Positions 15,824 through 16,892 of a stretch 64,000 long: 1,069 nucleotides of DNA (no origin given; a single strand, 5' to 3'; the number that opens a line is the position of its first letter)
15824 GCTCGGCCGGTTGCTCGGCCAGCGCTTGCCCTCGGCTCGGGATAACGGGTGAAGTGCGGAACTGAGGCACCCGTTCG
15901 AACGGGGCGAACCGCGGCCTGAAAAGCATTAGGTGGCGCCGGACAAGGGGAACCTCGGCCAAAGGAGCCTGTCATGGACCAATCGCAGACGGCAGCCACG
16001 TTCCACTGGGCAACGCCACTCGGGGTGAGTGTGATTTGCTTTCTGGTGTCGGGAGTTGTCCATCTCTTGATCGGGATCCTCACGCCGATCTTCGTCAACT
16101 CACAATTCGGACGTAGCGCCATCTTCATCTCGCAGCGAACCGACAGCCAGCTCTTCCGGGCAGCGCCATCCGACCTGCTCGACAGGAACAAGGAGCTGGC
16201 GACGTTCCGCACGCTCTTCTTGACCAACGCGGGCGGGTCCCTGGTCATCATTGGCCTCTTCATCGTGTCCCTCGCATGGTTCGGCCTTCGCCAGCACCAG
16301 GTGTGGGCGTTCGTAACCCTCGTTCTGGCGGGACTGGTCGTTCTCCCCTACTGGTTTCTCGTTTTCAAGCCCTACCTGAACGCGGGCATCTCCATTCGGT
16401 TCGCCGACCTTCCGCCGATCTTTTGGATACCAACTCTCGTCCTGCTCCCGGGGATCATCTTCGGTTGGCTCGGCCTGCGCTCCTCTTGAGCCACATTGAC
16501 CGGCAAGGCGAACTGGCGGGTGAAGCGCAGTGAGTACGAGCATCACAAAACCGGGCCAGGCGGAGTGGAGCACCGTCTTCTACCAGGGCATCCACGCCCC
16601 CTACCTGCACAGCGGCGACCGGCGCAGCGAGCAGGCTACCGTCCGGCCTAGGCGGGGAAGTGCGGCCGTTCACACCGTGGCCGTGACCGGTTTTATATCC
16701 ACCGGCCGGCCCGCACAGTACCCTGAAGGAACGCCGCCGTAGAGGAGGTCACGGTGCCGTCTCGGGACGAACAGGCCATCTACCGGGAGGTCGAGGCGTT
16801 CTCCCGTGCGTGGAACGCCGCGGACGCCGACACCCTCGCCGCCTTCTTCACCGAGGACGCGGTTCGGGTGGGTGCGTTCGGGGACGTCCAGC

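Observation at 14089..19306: Compositionally atypical, co-directional cluster of nine small unknown-function genes next to the CRP-family regulator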

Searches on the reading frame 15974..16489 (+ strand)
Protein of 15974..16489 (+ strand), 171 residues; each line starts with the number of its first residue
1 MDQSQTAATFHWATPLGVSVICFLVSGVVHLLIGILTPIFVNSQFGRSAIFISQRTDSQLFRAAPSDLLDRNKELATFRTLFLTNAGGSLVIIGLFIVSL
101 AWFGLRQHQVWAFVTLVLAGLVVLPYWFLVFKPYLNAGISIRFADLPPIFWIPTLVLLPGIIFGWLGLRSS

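Call 6: search_protein_families(library=pfam, max_evalue=0.01, proteins=[window:15974-16489:+])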
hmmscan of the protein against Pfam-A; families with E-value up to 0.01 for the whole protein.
window:15974-16489:+ (171 aa): 0 families

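Call 9: find_encoding_contigs(protein=window:15974-16489:+, flank=10000, max_places=6)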
Protein window:15974-16489:+ (171 aa): 6 contigs read that carry it; 4 places shown.
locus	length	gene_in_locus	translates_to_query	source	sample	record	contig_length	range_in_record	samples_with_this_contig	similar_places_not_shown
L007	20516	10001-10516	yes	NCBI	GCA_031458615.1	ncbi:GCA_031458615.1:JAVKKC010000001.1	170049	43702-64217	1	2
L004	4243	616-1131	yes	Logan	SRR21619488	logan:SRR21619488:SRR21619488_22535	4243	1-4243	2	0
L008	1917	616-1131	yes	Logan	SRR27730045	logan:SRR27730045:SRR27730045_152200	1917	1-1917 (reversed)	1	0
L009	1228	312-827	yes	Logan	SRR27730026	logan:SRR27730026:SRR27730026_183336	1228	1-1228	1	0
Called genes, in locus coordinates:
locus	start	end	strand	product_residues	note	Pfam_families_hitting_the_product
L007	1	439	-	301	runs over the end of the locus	PF00005:ABC_tran, PF13304:AAA_21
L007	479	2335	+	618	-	PF13520:AA_permease_2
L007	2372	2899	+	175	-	-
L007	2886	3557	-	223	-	PF03483:B3_4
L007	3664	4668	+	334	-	PF00753:Lactamase_B, PF23023:Anti-Pycsar_Apyc1 (weak), PF21221:B_lactamase-like_C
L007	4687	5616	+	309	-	PF00753:Lactamase_B, PF12706:Lactamase_B_2 (weak)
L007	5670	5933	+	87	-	PF00392:GntR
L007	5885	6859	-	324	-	PF01073:3Beta_HSD, PF01370:Epimerase, PF02719:Polysacc_synt_2 (faint), PF04321:RmlD_sub_bind, PF05368:NmrA, PF13460:NAD_binding_10, PF16363:GDP_Man_Dehyd, PF07993:NAD_binding_4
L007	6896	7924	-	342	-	PF00027:cNMP_binding, PF13545:HTH_Crp_2, PF00325:Crp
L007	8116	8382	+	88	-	-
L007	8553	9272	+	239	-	PF14329:DUF4386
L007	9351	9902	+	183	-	PF07883:Cupin_2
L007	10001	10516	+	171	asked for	-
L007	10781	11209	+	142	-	PF13577:SnoaL_4 (weak), PF13474:SnoaL_3 (faint), PF14534:DUF4440, PF12680:SnoaL_2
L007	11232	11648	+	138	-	PF07366:SnoaL, PF07858:LEH, PF12680:SnoaL_2, PF14534:DUF4440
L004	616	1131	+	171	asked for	-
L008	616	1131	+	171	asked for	-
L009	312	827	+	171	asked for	-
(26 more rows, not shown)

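Call 11: search_protein_families(library=ncbifam, max_evalue=0.01, proteins=[window:15974-16489:+])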
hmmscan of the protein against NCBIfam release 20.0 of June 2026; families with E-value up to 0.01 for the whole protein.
window:15974-16489:+ (171 aa): 0 families

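Call 30: find_homologous_proteins(query=window:15974-16489:+, max_evalue=0.001)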
Query window:15974-16489:+ (171 aa): 20 proteins with E <= 0.001 among 824 candidates.
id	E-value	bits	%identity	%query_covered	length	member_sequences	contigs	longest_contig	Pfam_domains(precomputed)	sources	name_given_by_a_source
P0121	1.6e-99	349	94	99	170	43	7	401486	-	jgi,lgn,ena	-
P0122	8.4e-95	334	88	99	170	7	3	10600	-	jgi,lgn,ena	-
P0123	1.7e-93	329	87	99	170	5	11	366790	-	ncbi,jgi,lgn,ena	-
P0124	5.6e-93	328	86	99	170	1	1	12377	-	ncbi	-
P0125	8.3e-93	327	88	99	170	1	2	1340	-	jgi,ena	jgi:hypothetical protein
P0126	5.1e-85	302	76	99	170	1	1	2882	-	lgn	-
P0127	2.7e-76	273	69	99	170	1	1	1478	-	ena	-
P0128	1.7e-73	264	69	99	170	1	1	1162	-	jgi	-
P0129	5.3e-73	263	69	99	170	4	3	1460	-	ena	-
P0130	1.3e-71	258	64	99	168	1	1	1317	-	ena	-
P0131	4.5e-68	247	63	99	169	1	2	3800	-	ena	-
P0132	3.5e-59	218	59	99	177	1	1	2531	-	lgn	-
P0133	4.9e-53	198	53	99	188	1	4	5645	-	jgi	jgi:hypothetical protein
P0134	1.7e-45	173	49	94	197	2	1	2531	-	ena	-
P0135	2.4e-45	173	52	96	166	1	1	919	-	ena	-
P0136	4.1e-45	172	47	99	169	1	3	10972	-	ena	-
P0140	2.8e-38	150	45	95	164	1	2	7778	-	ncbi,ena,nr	ncbi:MAG TPA: hypothetical protein VFX49_17495 [Chloroflexota bacterium]|nr:hypothetical protein [Ch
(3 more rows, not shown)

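Call 31: find_encoding_contigs(protein=P0121, flank=8000, max_places=2)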
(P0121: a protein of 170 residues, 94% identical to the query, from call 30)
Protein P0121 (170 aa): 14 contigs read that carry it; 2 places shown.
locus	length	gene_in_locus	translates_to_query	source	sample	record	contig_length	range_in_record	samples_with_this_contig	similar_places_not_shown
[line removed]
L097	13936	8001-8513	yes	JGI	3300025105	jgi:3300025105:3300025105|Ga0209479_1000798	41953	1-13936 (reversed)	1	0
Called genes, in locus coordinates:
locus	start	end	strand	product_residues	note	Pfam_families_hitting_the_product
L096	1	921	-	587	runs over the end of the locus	PF26099:DUF8034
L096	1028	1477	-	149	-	PF00355:Rieske, PF13806:Rieske_2 (faint), PF22543:Rieske_4 (weak)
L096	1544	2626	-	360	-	PF04909:Amidohydro_2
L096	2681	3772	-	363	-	PF04909:Amidohydro_2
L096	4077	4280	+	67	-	-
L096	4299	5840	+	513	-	PF00664:ABC_membrane, PF00005:ABC_tran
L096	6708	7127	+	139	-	PF07366:SnoaL, PF12680:SnoaL_2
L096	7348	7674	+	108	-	PF07883:Cupin_2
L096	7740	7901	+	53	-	-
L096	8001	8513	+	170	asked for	-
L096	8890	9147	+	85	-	-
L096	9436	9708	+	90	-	PF13376:OmdA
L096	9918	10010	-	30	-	-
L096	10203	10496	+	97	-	PF14534:DUF4440 (weak)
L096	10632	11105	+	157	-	PF02311:AraC_binding, PF07883:Cupin_2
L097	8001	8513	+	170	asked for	-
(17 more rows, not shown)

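Call 32: find_encoding_contigs(protein=P0123, flank=8000, max_places=2)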
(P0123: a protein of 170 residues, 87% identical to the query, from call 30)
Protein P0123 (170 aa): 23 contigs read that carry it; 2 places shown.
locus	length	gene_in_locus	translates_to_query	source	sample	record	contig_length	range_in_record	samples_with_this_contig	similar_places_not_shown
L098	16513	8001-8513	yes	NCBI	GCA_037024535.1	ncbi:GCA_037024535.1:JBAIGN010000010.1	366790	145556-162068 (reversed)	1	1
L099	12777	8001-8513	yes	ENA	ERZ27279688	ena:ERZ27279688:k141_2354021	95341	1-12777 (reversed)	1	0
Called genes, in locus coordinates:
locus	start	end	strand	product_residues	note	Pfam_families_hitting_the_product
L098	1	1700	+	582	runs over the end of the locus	-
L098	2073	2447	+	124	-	-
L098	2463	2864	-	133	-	PF01850:PIN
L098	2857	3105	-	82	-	PF02604:PhdYeFM_antitox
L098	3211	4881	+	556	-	PF01930:Cas_Cas4, PF12705:PDDEXK_1 (faint), PF01867:Cas_Cas1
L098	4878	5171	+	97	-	PF09827:CRISPR_Cas2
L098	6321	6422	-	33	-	-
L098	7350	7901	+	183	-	PF07883:Cupin_2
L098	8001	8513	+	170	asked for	-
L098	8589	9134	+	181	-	PF14329:DUF4386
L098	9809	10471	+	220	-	PF03807:F420_oxidored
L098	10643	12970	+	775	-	PF00989:PAS, PF08448:PAS_4, PF08447:PAS_3, PF00989:PAS, PF08448:PAS_4, PF13426:PAS_9, PF08447:PAS_3, PF08448:PAS_4, +8 more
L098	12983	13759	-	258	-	-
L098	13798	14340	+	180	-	PF03061:4HBT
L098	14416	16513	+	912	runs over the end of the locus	PF00330:Aconitase, PF00694:Aconitase_C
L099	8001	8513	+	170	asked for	-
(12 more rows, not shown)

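Call 33: find_encoding_contigs(protein=P0136, flank=8000, max_places=2)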
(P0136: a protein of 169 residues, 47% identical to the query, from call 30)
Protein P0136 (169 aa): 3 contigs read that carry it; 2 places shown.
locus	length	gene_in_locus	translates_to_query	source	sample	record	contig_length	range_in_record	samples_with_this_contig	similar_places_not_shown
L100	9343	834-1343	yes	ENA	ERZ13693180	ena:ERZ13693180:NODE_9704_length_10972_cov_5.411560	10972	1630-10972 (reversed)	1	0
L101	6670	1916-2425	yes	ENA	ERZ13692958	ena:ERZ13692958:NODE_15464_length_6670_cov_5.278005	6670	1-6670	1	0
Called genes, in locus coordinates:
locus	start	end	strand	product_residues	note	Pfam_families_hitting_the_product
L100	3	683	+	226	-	?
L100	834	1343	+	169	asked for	-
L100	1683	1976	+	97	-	PF04365:BrnT_toxin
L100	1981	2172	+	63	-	-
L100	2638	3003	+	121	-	PF03795:YCII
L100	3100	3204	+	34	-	-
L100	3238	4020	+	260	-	PF13489:Methyltransf_23, PF01209:Ubie_methyltran (weak), PF07021:MetW (weak), PF13847:Methyltransf_31, PF08241:Methyltransf_11, PF08242:Methyltransf_12, PF13649:Methyltransf_25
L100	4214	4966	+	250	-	PF01902:Diphthami_syn_2_N (weak), PF28410:Diphthami_syn_2_C (weak)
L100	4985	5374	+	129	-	PF00903:Glyoxalase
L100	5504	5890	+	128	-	PF00903:Glyoxalase (weak), PF18029:Glyoxalase_6 (weak)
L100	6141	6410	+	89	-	PF11127:YgaP-like_TM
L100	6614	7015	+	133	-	PF00903:Glyoxalase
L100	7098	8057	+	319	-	PF08818:DUF1801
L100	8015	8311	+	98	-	-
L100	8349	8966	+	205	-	-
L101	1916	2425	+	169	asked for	-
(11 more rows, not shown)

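Call 34: find_encoding_contigs(protein=P0140, flank=8000, max_places=2)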
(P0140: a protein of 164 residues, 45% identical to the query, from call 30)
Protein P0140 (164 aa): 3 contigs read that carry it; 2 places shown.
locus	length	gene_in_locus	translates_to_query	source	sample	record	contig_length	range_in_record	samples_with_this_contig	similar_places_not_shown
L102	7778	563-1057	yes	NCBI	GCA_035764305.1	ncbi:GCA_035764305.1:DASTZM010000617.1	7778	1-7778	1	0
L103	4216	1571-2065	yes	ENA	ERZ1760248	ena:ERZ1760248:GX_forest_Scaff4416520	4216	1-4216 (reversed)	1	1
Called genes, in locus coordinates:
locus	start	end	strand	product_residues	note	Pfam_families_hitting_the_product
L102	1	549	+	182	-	?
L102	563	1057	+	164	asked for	-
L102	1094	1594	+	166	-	-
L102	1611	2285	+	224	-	-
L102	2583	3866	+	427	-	PF01547:SBP_bac_1, PF13416:SBP_bac_8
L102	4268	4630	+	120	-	-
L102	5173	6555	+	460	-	PF01547:SBP_bac_1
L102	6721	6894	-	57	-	-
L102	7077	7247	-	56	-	-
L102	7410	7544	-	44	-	-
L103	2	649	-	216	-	?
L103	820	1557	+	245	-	-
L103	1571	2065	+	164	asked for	-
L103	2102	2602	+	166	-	-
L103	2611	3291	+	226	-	-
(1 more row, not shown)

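Call 56: search_protein_families(library=pfam, alignment_id=A5, max_evalue=0.1)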
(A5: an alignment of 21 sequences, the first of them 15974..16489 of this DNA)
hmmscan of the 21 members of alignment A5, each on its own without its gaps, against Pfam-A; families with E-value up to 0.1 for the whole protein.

A. member 1, window:15974-16489:+ (171 aa): 0 families

B. families by the number of members that match (of 21 scanned): 4 families
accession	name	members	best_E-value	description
PF24838.2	8xMP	2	0.014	Octameric membrane protein family (8xMP)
PF09900.14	DUF2127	1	0.012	Predicted membrane protein (DUF2127)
PF14087.12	DUF4267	1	0.012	Domain of unknown function (DUF4267)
PF19053.6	EccD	1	0.019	EccD-like transmembrane domain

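Call 73: predict_structure(alignment_id=A5)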
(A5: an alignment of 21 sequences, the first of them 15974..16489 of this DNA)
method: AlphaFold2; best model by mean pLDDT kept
length: 171 residues; sequences in the alignment: 21
mean_pLDDT: 89.4   pTM: 0.80
mean pLDDT of the five models: 89.4, 89.2, 89.2, 87.7, 86.0
residues with pLDDT >= 90: 117; 70-90: 45; 50-70: 3; < 50: 6
segments of 3 or more residues with pLDDT < 50: 1-6
pLDDT, mean of each block of 10 residues (from residue 1): 53 94 95 93 87 91 93 94 94 96 95 94 88 93 85 84 93 67
secondary structure, 60 per line:
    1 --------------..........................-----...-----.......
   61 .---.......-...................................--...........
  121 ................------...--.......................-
elements in order: H15-40 H54-61 H65-71 H73-107 H110-136 H148-170

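Call 80: search_protein_families(library=padloc, max_evalue=0.001, proteins=[window:15974-16489:+])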
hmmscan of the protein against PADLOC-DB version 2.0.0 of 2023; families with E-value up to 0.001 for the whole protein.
window:15974-16489:+ (171 aa): 0 families

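Call 82: find_related_loci(query=A5, collection=metagenome_contigs, flank=8000)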
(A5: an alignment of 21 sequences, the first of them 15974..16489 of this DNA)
Query A5 (171 aa) in metagenome_contigs; peptide patterns used: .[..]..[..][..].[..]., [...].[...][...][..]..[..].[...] (x = any residue, [..] = any of these).
74 stretches matched a pattern; 30 encode a relative of the query (tblastn E <= 1e-3); 30 distinct loci.
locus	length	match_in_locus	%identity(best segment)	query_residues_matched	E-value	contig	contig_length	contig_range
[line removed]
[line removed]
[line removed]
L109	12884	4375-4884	94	1-170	9e-103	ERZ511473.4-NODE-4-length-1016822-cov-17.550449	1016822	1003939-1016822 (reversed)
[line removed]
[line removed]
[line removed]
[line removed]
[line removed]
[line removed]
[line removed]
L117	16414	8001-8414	88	34-171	1e-76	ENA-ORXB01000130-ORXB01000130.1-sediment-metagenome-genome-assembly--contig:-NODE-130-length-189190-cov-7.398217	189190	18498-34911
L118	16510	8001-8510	89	1-170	5e-99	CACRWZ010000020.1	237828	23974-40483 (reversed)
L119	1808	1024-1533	46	1-170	2e-51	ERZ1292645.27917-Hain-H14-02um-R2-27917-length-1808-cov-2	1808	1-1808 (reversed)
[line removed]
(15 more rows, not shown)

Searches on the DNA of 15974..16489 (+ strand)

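Call 88: build_rna_model(alignment_id=A7)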
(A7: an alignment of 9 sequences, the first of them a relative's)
Model R1 built from alignment A7 (9 sequences, 106 columns); structure: RNAalifold consensus.
model positions 100; base pairs 21; branch points 0; effective number of sequences 1.9; information 0.589 bits per position. Calibrated on 0.2 Mb of random sequence (short: E-values are rough).
structure used (alignment columns):
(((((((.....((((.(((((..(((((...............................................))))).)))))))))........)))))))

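Call 89: search_with_rna_model(model_id=R1, sources=[window, L011, L090, L093, L096, L098, L099, L100, L101, L102, L104, L105, L106, L107, L108, L109, L111, L112, L113, L114, L118, L122, L123, L124, L125, L126, L127, L128, L129, L131], max_evalue=1)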
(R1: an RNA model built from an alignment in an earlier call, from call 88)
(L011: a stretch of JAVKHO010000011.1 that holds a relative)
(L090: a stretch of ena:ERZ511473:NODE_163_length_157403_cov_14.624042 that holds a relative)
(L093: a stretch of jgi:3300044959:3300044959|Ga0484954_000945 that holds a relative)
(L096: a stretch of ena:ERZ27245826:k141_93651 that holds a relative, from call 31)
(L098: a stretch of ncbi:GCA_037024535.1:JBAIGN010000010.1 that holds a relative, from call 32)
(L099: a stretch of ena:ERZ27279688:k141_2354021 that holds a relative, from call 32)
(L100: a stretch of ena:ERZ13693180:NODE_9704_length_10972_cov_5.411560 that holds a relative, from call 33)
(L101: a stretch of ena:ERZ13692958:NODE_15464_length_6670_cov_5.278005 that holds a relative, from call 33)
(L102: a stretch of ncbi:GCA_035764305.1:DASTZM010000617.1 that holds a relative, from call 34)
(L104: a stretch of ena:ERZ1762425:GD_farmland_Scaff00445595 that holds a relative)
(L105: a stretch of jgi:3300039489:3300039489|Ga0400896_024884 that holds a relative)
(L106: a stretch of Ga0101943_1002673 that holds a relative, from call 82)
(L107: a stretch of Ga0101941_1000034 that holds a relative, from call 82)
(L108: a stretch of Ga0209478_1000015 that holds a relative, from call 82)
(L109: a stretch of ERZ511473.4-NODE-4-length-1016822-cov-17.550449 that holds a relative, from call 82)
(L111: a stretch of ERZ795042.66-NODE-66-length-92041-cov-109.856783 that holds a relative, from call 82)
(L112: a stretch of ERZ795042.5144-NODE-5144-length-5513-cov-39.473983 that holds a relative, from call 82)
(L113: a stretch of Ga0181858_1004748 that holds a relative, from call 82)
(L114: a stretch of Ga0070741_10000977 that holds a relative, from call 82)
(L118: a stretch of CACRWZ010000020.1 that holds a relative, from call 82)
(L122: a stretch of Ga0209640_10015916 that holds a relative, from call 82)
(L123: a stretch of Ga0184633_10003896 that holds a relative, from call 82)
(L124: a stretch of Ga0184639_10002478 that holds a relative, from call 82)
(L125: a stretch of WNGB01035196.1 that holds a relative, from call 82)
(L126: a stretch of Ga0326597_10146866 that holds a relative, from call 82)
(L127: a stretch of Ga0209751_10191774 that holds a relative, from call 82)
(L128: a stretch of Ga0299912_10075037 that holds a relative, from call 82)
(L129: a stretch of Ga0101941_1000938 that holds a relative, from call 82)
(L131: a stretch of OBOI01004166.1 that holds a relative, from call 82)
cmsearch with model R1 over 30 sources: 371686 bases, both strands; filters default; matches with E-value up to 1: 48.
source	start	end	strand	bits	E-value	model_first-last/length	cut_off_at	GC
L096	8536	8635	+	107.4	7.8e-24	1-100/100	no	0.65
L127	1295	1396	+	106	1.7e-23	1-100/100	no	0.66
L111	8536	8635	+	104.5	4.1e-23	1-100/100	no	0.63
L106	3576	3675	+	104.3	4.6e-23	1-100/100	no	0.63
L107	8536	8635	+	104.3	4.6e-23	1-100/100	no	0.63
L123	3066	3165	+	99.5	7.6e-22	1-100/100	no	0.64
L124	1321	1420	+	99.5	7.6e-22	1-100/100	no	0.64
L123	2396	2496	+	97.7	2.1e-21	1-100/100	no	0.66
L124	651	751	+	97.7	2.1e-21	1-100/100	no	0.66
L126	2599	2698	+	97.4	2.6e-21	1-100/100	no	0.6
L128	1240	1339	+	96.9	3.4e-21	1-100/100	no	0.66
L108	8536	8634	+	91.9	6.2e-20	1-100/100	no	0.61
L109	4910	5008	+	91.9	6.2e-20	1-100/100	no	0.61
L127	619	718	+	91.3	8.5e-20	1-100/100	no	0.64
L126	1143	1241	+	80.3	5.1e-17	1-100/100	no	0.65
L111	6701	6764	+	65.7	2.3e-13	1-100/100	no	0.75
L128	1897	1985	+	57.5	2.7e-11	1-100/100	no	0.62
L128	2845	2933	+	51.1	1.1e-09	1-100/100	no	0.61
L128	577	665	+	48.6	4.7e-09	1-100/100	no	0.66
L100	7010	7072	+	47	1.2e-08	1-100/100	no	0.62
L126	508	597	+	42.7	1.5e-07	1-100/100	no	0.63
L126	1920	2024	+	36.9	4e-06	1-100/100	no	0.68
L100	6465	6577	+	35.2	1.1e-05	1-100/100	no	0.67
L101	491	652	+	35.2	1.1e-05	1-100/100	no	0.46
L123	2396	2496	-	35.1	1.2e-05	1-100/100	no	0.66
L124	651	751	-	35.1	1.2e-05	1-100/100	no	0.66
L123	3066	3165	-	30.3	0.00019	1-100/100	no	0.64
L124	1321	1420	-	30.3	0.00019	1-100/100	no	0.64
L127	619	718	-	29.7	0.00027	1-100/100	no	0.64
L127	1295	1396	-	28.4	0.00057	1-100/100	no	0.66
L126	1143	1241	-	26.5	0.0016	1-100/100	no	0.65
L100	2186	2358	+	25.8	0.0026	1-100/100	no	0.55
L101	3268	3440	+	25.8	0.0026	1-100/100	no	0.55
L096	8536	8635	-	24.3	0.0061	1-100/100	no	0.65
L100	5369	5468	+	23.7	0.0083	1-100/100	no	0.55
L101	6451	6550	+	23.7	0.0083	1-100/100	no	0.55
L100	4909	4968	+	20.9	0.044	1-100/100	no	0.72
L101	5991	6050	+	20.9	0.044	1-100/100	no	0.72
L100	678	747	+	20.7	0.049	1-100/100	no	0.66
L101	1760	1829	+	20.7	0.049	1-100/100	no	0.66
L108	13875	13938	-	20.3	0.06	1-100/100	no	0.78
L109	10249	10312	-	20.3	0.06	1-100/100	no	0.78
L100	8961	9146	+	17.2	0.36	1-100/100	no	0.53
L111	8536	8635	-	17.2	0.38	1-100/100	no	0.63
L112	5209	5297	+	15.9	0.76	1-100/100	no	0.67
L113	3803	3891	+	15.9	0.76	1-100/100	no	0.67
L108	8536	8634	-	15.6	0.93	1-100/100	no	0.61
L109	4910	5008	-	15.6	0.93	1-100/100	no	0.61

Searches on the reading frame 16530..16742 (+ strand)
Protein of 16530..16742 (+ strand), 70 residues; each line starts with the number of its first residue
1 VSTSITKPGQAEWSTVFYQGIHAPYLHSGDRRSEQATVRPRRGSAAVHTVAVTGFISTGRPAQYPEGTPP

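Call 48: search_protein_families(library=pfam, max_evalue=1, proteins=[window:16530-16742:+])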
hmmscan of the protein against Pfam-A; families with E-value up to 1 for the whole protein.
window:16530-16742:+ (70 aa): 0 families
